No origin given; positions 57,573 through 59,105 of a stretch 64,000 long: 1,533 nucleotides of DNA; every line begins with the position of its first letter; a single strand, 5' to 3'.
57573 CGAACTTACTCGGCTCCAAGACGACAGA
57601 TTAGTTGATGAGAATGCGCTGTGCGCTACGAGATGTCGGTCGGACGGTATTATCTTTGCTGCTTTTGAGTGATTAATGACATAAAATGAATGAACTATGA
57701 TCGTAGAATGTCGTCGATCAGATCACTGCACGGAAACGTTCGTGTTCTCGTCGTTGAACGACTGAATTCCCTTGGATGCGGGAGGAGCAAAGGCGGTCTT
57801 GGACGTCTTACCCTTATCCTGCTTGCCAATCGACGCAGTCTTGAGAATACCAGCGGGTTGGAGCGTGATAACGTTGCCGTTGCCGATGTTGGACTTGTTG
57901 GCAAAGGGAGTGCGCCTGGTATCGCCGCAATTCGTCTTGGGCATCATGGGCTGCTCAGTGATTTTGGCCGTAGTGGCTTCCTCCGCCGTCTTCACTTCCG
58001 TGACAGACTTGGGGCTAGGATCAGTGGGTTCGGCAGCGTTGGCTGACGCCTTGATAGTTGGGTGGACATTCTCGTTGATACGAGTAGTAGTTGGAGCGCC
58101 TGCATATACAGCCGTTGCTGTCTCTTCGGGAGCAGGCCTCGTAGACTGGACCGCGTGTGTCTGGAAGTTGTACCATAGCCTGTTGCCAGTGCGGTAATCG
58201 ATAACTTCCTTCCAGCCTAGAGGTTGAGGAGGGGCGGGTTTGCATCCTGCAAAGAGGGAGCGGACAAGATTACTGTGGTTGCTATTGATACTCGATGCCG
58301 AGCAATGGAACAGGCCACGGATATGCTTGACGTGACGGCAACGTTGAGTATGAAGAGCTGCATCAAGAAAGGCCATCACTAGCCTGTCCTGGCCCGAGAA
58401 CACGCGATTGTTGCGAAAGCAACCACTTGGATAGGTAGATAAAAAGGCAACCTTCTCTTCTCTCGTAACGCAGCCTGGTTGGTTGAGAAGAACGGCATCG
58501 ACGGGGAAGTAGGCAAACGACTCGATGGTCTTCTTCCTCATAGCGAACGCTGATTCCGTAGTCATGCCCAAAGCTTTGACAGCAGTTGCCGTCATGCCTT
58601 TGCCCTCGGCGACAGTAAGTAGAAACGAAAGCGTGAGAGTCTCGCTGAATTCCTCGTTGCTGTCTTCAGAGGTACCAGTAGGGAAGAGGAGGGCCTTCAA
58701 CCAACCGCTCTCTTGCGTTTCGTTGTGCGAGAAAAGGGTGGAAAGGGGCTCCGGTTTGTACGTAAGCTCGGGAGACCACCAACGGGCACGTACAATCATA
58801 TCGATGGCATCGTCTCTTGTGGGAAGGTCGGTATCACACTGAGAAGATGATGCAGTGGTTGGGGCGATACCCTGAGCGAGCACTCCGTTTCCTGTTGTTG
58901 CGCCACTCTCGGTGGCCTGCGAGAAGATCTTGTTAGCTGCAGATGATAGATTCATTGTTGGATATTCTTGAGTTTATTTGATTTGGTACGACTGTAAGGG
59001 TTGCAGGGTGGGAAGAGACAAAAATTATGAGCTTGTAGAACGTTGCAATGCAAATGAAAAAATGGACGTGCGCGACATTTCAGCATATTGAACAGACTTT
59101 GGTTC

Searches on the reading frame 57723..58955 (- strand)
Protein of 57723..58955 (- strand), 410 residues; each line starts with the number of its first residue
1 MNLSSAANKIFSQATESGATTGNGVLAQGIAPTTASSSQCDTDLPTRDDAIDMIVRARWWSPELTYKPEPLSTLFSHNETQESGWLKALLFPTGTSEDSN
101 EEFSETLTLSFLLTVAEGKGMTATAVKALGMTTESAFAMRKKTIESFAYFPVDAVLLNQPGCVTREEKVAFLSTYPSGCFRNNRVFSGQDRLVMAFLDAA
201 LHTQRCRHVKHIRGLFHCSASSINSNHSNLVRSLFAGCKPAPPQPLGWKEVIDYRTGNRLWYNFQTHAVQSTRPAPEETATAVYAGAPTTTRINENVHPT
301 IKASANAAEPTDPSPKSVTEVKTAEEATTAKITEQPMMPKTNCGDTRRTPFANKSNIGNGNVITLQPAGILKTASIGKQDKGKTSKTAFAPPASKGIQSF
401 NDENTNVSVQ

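Call 25: find_encoding_contigs(protein=window:57723-58955:-, flank=10000, max_places=4)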
Protein window:57723-58955:- (410 aa): no gene with exactly this product is on record in the collection.

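Call 44: search_protein_families(library=pfam, proteins=[window:57723-58955:-], max_evalue=0.001)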
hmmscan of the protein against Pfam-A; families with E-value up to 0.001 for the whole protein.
window:57723-58955:- (410 aa): 0 families
